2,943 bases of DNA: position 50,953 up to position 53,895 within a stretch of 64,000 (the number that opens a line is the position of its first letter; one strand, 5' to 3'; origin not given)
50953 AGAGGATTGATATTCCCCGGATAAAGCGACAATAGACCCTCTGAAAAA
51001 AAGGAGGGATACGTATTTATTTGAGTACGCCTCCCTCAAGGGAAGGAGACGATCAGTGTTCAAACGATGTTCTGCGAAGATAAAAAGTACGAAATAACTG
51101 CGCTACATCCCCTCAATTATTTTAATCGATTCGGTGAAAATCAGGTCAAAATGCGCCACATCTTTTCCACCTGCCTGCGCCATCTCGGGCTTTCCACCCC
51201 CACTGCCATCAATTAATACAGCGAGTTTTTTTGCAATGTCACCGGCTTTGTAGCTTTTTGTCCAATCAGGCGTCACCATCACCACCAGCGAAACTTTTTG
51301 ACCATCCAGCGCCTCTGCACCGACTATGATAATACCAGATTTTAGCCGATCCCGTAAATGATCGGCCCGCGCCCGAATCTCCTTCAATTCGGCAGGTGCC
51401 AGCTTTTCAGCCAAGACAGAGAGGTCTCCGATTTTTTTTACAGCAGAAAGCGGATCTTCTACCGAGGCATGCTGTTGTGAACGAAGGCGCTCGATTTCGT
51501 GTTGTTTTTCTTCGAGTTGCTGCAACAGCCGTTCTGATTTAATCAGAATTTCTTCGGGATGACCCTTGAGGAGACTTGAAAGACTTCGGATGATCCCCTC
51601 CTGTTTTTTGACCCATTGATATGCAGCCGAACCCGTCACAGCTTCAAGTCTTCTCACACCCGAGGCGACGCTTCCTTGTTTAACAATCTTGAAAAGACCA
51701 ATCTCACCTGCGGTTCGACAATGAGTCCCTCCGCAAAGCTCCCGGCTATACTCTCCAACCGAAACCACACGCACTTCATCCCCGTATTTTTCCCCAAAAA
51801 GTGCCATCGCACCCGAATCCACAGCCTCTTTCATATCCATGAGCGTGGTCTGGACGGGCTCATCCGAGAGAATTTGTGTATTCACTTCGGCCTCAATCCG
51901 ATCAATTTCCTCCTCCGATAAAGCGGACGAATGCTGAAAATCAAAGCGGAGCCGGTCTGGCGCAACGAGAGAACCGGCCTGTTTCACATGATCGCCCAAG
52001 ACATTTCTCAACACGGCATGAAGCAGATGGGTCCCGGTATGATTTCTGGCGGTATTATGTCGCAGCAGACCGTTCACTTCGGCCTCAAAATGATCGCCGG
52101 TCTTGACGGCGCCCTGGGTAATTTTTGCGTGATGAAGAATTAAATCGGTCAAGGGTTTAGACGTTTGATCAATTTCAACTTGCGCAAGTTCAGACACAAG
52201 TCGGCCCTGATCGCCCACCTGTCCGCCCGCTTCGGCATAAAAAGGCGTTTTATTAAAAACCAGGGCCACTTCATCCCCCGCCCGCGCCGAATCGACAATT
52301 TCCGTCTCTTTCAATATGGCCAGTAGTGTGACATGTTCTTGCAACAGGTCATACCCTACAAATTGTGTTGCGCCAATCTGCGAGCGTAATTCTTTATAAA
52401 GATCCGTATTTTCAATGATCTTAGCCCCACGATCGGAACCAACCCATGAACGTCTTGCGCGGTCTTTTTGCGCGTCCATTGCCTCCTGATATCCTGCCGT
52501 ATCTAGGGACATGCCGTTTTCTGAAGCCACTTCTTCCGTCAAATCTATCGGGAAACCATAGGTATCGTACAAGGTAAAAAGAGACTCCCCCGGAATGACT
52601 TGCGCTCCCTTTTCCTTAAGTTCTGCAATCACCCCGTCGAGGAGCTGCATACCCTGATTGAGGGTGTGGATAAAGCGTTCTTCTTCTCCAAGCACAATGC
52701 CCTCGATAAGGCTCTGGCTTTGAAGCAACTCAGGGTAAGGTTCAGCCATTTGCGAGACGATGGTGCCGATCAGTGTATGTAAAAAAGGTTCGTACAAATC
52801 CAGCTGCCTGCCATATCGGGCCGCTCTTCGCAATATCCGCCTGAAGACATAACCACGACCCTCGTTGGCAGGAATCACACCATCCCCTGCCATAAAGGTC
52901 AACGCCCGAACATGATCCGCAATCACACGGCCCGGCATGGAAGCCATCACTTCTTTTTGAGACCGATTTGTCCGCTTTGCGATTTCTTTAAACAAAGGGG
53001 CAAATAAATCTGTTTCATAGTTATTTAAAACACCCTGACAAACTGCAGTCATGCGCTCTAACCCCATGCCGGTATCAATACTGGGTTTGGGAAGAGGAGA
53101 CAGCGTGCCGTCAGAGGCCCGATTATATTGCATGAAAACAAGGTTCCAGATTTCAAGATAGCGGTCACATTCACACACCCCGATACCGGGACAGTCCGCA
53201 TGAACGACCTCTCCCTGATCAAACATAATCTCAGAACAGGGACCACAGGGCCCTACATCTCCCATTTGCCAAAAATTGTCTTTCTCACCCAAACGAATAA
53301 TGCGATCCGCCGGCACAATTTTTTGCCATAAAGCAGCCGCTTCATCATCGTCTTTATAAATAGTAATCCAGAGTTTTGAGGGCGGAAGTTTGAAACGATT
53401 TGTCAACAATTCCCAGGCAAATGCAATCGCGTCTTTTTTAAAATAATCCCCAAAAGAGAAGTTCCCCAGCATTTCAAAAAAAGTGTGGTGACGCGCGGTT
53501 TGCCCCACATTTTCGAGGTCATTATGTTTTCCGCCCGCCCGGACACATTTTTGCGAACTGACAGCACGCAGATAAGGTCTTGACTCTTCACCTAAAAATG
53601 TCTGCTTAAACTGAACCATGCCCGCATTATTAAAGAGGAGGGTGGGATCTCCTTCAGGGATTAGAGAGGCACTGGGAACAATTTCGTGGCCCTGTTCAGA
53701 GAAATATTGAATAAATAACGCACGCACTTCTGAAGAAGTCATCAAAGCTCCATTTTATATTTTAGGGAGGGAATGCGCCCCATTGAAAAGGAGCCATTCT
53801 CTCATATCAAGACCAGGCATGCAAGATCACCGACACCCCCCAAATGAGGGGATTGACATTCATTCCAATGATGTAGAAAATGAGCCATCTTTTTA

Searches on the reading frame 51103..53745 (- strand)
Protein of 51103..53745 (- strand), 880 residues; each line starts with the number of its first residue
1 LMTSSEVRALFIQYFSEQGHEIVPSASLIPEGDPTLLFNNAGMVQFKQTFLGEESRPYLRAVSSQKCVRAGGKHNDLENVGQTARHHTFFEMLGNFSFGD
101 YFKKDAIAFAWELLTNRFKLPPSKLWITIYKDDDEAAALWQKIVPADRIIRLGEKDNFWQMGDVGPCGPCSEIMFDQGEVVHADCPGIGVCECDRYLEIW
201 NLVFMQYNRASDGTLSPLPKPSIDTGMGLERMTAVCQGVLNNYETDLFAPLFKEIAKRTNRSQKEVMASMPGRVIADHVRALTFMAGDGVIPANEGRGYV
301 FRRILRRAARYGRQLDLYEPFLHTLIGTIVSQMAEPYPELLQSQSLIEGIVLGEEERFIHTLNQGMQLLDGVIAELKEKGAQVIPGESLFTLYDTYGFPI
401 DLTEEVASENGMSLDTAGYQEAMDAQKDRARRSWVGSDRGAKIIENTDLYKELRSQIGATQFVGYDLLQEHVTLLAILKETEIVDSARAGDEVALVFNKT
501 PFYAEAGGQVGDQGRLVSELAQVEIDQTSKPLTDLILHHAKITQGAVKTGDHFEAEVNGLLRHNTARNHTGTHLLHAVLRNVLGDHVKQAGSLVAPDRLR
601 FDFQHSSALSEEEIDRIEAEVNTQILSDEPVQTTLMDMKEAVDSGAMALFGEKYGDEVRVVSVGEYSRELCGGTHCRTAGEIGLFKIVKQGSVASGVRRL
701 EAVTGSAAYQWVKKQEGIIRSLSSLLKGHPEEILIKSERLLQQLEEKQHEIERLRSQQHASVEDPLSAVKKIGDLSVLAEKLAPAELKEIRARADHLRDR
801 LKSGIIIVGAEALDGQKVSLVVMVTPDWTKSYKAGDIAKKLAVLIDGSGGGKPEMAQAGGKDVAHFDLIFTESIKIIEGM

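Call 27: search_protein_families(library=pfam, proteins=[window:51103-53745:-], max_evalue=0.001)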
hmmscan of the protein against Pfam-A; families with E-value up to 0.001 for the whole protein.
window:51103-53745:- (880 aa): 3 families
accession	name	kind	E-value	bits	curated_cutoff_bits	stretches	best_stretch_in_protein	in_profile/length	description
PF01411.24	tRNA-synt_2c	-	1.4e-208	694.3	30.3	1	6-558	1-549/552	tRNA synthetases class II (A)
PF07973.19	tRNA_SAD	-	2.4e-15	56.7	24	1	658-701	1-44/44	Threonyl and Alanyl tRNA synthetase second additional domain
PF02272.25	DHHA1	-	1.2e-11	45.4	25.9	1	776-874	3-97/102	DHHA1 domain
